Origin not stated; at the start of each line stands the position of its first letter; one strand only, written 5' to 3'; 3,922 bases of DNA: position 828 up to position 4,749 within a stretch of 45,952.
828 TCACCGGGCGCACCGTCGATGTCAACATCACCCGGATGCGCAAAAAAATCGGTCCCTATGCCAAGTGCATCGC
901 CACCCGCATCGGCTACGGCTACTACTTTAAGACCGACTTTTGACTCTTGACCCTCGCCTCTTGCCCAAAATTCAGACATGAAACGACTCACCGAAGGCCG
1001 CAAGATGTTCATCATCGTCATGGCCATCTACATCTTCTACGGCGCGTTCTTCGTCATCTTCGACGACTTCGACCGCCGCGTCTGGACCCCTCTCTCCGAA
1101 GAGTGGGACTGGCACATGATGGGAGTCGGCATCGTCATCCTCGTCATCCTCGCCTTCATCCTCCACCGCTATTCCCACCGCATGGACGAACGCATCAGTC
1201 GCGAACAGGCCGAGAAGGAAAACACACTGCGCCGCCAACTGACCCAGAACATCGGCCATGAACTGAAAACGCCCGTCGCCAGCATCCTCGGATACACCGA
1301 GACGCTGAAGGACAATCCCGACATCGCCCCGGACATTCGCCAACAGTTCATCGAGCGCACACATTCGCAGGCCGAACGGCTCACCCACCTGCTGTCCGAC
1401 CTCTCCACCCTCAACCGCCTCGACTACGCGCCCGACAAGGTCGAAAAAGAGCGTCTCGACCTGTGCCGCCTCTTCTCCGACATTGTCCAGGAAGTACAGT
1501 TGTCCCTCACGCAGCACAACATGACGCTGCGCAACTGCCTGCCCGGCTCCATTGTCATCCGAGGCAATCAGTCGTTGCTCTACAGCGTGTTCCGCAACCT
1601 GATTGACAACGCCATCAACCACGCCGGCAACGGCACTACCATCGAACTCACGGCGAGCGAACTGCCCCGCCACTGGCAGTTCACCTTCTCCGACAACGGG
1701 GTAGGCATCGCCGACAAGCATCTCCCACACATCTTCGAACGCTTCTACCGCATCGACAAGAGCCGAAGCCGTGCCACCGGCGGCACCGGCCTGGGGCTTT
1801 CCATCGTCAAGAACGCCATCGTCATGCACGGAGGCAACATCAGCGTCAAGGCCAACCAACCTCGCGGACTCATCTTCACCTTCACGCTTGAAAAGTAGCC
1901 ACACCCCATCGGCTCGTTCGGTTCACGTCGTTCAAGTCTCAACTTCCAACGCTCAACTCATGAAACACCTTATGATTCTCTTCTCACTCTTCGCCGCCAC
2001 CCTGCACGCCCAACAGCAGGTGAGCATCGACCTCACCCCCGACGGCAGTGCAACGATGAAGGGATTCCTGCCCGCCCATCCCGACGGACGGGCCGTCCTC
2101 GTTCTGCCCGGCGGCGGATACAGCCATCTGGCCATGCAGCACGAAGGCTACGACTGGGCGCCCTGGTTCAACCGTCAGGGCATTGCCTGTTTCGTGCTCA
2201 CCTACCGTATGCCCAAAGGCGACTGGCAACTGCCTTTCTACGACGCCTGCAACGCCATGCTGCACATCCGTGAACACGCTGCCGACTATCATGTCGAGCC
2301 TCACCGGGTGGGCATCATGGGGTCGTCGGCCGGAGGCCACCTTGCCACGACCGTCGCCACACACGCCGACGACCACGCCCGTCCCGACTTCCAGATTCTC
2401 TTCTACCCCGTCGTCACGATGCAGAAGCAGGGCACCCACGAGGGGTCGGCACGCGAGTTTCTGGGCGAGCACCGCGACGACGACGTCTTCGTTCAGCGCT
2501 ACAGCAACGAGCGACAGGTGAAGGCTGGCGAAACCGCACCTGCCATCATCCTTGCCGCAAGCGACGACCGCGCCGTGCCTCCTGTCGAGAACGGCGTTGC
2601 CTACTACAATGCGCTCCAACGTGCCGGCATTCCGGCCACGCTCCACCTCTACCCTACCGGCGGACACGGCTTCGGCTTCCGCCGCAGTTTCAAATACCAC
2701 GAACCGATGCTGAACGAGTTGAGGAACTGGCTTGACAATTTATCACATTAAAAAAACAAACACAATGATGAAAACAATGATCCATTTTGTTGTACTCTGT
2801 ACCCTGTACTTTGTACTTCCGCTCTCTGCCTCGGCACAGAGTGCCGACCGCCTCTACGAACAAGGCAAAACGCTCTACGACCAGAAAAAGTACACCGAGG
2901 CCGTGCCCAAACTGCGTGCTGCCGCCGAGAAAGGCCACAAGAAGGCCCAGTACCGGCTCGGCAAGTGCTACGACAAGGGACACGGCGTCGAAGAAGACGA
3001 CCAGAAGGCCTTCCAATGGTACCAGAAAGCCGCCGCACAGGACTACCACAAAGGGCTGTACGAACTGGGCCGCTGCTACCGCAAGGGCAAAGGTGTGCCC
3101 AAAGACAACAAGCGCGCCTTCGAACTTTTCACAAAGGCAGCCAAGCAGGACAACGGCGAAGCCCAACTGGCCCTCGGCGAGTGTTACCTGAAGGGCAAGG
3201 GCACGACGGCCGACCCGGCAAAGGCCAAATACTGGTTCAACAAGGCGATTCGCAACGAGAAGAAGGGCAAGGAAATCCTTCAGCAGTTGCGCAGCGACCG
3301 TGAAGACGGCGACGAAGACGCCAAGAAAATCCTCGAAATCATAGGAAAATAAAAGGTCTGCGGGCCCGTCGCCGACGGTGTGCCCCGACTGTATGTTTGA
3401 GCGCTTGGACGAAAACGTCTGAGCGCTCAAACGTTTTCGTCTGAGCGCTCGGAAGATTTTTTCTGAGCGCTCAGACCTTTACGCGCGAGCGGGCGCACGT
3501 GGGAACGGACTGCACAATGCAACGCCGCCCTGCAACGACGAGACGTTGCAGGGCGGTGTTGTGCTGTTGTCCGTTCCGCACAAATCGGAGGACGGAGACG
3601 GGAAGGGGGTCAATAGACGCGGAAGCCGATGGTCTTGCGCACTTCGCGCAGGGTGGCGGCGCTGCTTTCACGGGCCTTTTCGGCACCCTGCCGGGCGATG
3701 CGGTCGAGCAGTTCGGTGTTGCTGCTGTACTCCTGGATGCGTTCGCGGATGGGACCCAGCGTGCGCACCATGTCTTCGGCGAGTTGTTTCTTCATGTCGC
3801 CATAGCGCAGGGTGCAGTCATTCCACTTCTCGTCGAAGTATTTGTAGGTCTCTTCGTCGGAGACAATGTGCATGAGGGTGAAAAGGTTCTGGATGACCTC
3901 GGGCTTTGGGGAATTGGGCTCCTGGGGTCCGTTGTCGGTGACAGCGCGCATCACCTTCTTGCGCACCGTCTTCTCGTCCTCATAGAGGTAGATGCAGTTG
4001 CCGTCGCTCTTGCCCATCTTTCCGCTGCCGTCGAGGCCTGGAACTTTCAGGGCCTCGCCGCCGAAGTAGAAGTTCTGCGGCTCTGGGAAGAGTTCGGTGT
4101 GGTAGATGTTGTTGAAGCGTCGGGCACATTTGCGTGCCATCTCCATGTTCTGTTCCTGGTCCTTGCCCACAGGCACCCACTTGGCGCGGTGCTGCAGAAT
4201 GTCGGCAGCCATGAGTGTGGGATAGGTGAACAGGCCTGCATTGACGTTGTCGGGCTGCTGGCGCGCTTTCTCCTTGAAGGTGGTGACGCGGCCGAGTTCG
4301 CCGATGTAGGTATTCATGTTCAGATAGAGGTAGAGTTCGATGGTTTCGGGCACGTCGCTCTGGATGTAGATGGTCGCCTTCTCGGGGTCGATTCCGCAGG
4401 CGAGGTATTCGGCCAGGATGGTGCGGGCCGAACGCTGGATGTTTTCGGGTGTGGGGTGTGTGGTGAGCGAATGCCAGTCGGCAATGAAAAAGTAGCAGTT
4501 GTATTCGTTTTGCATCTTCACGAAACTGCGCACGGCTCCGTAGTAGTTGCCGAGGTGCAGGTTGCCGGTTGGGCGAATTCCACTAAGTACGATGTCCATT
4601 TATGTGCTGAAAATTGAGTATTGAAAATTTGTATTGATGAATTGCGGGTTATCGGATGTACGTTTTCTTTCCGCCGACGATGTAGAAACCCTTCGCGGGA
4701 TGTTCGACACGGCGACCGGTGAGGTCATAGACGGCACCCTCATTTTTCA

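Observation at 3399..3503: Dispersed ~100-bp intergenic element built from exactly 22-bp-phased palindromic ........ units (8 full copies plus a partial one in 46 kb)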

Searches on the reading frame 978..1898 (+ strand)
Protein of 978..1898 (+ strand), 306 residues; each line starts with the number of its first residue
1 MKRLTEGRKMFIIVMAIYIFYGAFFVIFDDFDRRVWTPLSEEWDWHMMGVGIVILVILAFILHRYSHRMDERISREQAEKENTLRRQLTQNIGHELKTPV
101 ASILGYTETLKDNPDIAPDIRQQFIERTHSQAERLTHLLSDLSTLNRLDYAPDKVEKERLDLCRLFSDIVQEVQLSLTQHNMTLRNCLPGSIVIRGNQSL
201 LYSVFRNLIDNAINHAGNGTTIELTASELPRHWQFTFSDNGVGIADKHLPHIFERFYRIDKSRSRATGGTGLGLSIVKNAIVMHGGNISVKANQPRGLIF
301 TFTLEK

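Call 10: search_protein_families(library=pfam, proteins=[window:978-1898:+])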
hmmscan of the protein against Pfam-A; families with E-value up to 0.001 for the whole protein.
window:978-1898:+ (306 aa): 4 families
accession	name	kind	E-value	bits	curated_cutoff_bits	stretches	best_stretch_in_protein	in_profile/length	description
PF02518.31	HATPase_c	-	4.4e-29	101.6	26.4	1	197-305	2-108/111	Histidine kinase-, DNA gyrase B-, and HSP90-like ATPase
PF00512.31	HisKA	-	1.1e-15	57.9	26.9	1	85-149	2-64/66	His Kinase A (phospho-acceptor) domain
PF14501.12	HATPase_c_5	-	0.00011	22.5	22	1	201-294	6-92/102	GHKL domain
PF01545.26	Cation_efflux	-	0.00062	20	26.6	0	10-80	69-132/198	Cation efflux family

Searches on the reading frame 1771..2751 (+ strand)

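Call 10: search_protein_families(library=pfam, proteins=[window:1771-2751:+])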
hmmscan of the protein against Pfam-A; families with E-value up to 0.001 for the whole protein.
window:1771-2751:+ (326 aa): 4 families
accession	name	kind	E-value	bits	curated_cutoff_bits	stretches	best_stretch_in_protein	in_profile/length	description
PF07859.19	Abhydrolase_3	-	2e-19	70.7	25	1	135-301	27-208/210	alpha/beta hydrolase fold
PF00326.27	Peptidase_S9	-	1.6e-13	51.1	22.6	1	167-306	53-194/213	Prolyl oligopeptidase family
PF20434.5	BD-FAE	-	1.8e-13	51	26.8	1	108-203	15-114/215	BD-FAE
PF01738.24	DLH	-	1.9e-06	28.1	21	1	166-311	85-199/217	Dienelactone hydrolase family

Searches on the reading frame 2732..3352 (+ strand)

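Call 10: search_protein_families(library=pfam, proteins=[window:2732-3352:+])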
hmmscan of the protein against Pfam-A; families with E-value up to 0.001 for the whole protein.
window:2732-3352:+ (206 aa): 6 families
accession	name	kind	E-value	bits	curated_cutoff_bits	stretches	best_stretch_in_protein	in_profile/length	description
PF08238.18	Sel1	-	7e-34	115.5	30.7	3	71-105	2-36/36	Sel1 repeat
PF13432.12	TPR_16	-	5.8e-08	33.5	32.7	1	42-103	1-60/65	Tetratricopeptide repeat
PF14559.12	TPR_19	-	4.6e-07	30.5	25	0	124-154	5-37/68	Tetratricopeptide repeat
PF13174.12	TPR_6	-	4e-05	24.4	26.3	0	109-139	3-29/33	Tetratricopeptide repeat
PF23310.1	TPR_27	-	5e-05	23.4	27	1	36-102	26-93/110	Plant tetratrico peptide repeats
PF12895.13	ANAPC3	-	0.00071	20.3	27.2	0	32-80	17-66/82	Anaphase-promoting complex, cyclosome, subunit 3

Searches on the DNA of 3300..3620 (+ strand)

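Call 8: search_rna_families(source=window, start=3300, end=3620, threshold=evalue, max_evalue=10)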
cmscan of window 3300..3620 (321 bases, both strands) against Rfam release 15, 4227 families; matches with E-value up to 10: 14.
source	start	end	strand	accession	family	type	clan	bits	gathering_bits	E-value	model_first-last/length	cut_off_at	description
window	3356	3556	+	RF02602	BASRCI414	Gene; sRNA;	-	27.3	270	7.9e-05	1-229/229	no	Brucella sRNA CI414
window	3514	3571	+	RF04038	mir-5985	Gene; miRNA;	-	27.3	100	0.0027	1-74/74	no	mir-5985 microRNA precursor family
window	3395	3477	+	RF04198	MIR8670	Gene; miRNA;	-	26.3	150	0.0049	1-142/142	no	MIR8670 microRNA precursor family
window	3410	3459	-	RF03647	mir-7640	Gene; miRNA;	-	25.5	90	0.0014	1-60/60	no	mir-7640 microRNA precursor family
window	3398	3451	+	RF00868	mir-BART15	Gene; miRNA;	-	25.5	70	0.0049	1-79/79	no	mir-BART15 microRNA precursor family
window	3520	3561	-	RF04038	mir-5985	Gene; miRNA;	-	21.8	100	0.076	10-64/74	no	mir-5985 microRNA precursor family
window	3527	3606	+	RF02930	aspS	Cis-reg;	-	19.9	42.5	0.41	1-79/79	no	aspS RNA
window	3348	3486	+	RF00620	HCV_ARF_SL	Cis-reg;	-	19.2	42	0.26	1-136/136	no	Hepatitis C alternative reading frame stem-loop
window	3413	3482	-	RF02589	Spy779816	Gene; sRNA;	-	18.6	67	1.3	1-88/88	no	S. pyogenes small RNA 779816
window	3395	3452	+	RF00821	mir-249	Gene; miRNA;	-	16.2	70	0.75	1-97/97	no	mir-249 microRNA precursor family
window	3398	3448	-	RF03086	chrB-b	Cis-reg;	-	15.6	36.5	0.54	1-49/49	no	chrB-b RNA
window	3380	3448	+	RF01029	mir-649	Gene; miRNA;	-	15.4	100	3.8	1-93/93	no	mir-649 microRNA precursor family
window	3507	3572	-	RF01897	mir-188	Gene; miRNA;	-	14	72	7.4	1-84/84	no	mir-188 microRNA precursor family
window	3395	3451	+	RF02723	sno_ZL1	Gene; snRNA; snoRNA; CD-box;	-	13.2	64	0.56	1-196/196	no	Small nucleolar RNA ZL1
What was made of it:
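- On Any Rfam RNA family: At E <= 10 the element gives only sub-threshold generic hairpin matches (call 8).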

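Call 77: search_dna_similar(query=window:3385-3510:+, collection=plasmids, mode=distant, max_evalue=0.001, max_rows=10)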
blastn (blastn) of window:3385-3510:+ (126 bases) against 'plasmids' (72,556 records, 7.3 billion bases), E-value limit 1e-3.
No match.

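Call 78: search_dna_similar(query=window:3385-3510:+, collection=phages, mode=distant, max_evalue=0.001, max_rows=10)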
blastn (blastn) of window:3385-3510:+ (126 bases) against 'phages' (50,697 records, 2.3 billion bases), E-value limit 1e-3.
No match.
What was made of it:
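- Tried and rejected: No match (calls 77, 78).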

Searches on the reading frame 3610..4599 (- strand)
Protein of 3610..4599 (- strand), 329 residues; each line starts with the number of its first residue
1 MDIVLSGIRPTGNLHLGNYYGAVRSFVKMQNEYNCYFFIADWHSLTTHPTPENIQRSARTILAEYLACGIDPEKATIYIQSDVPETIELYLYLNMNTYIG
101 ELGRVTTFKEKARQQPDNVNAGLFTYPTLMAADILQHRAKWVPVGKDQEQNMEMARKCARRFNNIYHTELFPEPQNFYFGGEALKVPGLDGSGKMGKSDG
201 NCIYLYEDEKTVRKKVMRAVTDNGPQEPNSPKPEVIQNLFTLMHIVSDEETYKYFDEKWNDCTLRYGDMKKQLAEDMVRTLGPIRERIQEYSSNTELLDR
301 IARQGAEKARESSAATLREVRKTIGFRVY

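Call 10: search_protein_families(library=pfam, proteins=[window:3610-4599:-])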
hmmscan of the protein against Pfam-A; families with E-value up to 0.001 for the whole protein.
window:3610-4599:- (329 aa): 1 family
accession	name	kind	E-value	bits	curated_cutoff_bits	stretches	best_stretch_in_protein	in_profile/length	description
PF00579.31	tRNA-synt_1b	-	1.5e-66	225.2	21.1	1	4-281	8-291/292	tRNA synthetases class I (W and Y)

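Call 19: find_homologous_proteins(query=window:3610-4599:-, max_evalue=1e-50)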
Query window:3610-4599:- (329 aa): 8000 proteins with E <= 1e-50 among 8000 candidates; the best 120 are listed.
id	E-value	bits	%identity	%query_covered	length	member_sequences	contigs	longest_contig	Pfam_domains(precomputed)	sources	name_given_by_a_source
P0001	1.2e-220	749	98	100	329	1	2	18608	PF00579.32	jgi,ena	jgi:tryptophanyl-tRNA synthetase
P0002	1.3e-213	726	95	100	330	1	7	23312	PF00579.32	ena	-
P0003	7.1e-213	723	94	100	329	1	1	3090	PF00579.32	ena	-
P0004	2.6e-212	722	94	100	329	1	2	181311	PF00579.32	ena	-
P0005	8.5e-212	720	94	100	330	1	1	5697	PF00579.32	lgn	-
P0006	3.1e-211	718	94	100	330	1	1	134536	PF00579.32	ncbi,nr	ncbi:MAG: tryptophan--tRNA ligase [Bacteroidaceae bacterium]|nr:tryptophan--tRNA ligase [Bacteroidac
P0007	1.5e-210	716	94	100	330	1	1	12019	PF00579.32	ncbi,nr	ncbi:MAG: tryptophan--tRNA ligase [Bacteroidales bacterium]|nr:tryptophan--tRNA ligase [Bacteroidale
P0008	3.0e-209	712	92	100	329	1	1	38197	PF00579.32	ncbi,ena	-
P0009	2.6e-206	702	92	100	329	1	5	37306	PF00579.32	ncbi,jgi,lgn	jgi:tryptophanyl-tRNA synthetase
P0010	1.7e-205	699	91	100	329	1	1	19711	PF00579.32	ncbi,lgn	-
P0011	1.2e-204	696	91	100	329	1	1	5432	PF00579.32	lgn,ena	-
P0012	3.1e-204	695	91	100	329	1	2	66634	PF00579.32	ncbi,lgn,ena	-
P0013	4.2e-204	695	91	100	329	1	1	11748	PF00579.32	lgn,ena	-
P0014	1.1e-203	693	91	100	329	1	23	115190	PF00579.32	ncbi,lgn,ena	-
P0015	5.5e-203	691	91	100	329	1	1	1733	PF00579.32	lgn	-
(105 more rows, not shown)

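Call 20: find_encoding_contigs(protein=P0001, flank=10000, max_places=3)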
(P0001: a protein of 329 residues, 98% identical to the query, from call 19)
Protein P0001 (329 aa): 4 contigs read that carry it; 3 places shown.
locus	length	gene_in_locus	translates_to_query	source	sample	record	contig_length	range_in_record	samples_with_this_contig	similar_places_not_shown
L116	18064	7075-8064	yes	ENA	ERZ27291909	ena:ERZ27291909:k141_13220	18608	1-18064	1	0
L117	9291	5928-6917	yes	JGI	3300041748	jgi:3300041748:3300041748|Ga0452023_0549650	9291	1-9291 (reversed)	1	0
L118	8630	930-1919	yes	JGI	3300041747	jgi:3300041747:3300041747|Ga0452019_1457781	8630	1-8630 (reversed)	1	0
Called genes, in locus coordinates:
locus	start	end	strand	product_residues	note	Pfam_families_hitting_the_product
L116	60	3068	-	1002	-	PF01326:PPDK_N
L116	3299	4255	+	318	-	PF01758:SBF, PF13593:SBF_like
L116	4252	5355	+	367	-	-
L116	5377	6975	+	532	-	PF19527:DUF6055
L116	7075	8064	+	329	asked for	PF00579:tRNA-synt_1b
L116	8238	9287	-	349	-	PF01408:GFO_IDH_MocA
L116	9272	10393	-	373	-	PF04055:Radical_SAM, PF13186:SPASM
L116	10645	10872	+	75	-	PF02452:PemK_toxin (weak)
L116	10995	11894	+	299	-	PF00483:NTP_transferase, PF12804:NTP_transf_3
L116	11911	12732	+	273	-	-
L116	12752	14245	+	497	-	PF03781:FGE-sulfatase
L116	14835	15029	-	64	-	-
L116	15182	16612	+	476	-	-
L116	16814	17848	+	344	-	PF03382:DUF285, PF13306:LRR_5 (weak), PF13855:LRR_8 (faint)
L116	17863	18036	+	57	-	-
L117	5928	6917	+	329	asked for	PF00579:tRNA-synt_1b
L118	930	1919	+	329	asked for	PF00579:tRNA-synt_1b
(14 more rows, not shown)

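Call 21: find_encoding_contigs(protein=P0004, flank=10000, max_places=2)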
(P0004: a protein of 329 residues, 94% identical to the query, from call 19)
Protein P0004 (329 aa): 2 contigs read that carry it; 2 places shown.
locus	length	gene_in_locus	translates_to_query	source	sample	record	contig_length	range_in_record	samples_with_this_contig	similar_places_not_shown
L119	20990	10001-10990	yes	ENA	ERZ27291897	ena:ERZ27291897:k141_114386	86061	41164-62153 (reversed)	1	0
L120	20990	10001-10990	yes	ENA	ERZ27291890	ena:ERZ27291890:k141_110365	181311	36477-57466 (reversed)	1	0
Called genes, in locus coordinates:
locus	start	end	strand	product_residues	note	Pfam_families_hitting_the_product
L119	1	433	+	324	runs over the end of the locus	PF00248:Aldo_ket_red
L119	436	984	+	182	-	-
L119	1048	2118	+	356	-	PF01757:Acyl_transf_3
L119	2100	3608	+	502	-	PF01943:Polysacc_synt, PF13440:Polysacc_synt_3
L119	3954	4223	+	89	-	PF00312:Ribosomal_S15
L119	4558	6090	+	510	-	PF01676:Metalloenzyme, PF06415:iPGM_N, PF01663:Phosphodiest (weak)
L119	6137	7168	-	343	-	PF00389:2-Hacid_dh, PF02826:2-Hacid_dh_C, PF11890:DUF3410 (weak)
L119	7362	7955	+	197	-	PF14063:DUF4254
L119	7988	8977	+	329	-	PF01075:Glyco_transf_9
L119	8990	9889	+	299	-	PF03279:Lip_A_acyltrans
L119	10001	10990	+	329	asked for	PF00579:tRNA-synt_1b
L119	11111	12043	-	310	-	PF02558:ApbA, PF08546:ApbA_C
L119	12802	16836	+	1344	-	PF07494:Reg_prop (faint), PF16819:DUF5074 (faint), PF07495:Y_Y_Y, PF00512:HisKA, PF02518:HATPase_c, PF00072:Response_reg, PF12833:HTH_18, PF00165:HTH_AraC (weak)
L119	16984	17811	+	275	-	PF04991:LicD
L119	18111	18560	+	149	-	PF03544:TonB_C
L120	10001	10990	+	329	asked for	PF00579:tRNA-synt_1b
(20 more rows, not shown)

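Call 22: find_encoding_contigs(protein=P0006, flank=10000, max_places=2)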
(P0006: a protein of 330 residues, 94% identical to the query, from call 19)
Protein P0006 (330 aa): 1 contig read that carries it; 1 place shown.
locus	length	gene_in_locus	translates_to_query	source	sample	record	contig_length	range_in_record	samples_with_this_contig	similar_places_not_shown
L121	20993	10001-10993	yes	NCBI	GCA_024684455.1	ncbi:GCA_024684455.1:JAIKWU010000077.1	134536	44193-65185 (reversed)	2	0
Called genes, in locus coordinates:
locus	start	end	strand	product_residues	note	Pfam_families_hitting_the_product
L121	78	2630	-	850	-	PF05547:Peptidase_M6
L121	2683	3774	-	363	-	PF02463:SMC_N (faint), PF00005:ABC_tran, PF13304:AAA_21 (faint)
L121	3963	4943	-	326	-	PF01699:Na_Ca_ex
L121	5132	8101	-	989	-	-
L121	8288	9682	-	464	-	PF00474:SSF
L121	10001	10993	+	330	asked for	PF00579:tRNA-synt_1b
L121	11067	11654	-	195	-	PF13432:TPR_16 (faint), PF14559:TPR_19 (faint), PF08238:Sel1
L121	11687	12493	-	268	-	PF20434:BD-FAE, PF07859:Abhydrolase_3, PF00326:Peptidase_S9, PF01738:DLH (weak)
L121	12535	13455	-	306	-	PF00512:HisKA, PF02518:HATPase_c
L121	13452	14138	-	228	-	PF00072:Response_reg, PF00486:Trans_reg_C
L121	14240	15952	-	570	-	PF02690:Na_Pi_cotrans, PF01895:PhoU (faint)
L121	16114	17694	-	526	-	PF19527:DUF6055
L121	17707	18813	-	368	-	-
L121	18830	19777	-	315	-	PF13593:SBF_like (weak), PF01758:SBF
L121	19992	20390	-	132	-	PF18291:HU-HIG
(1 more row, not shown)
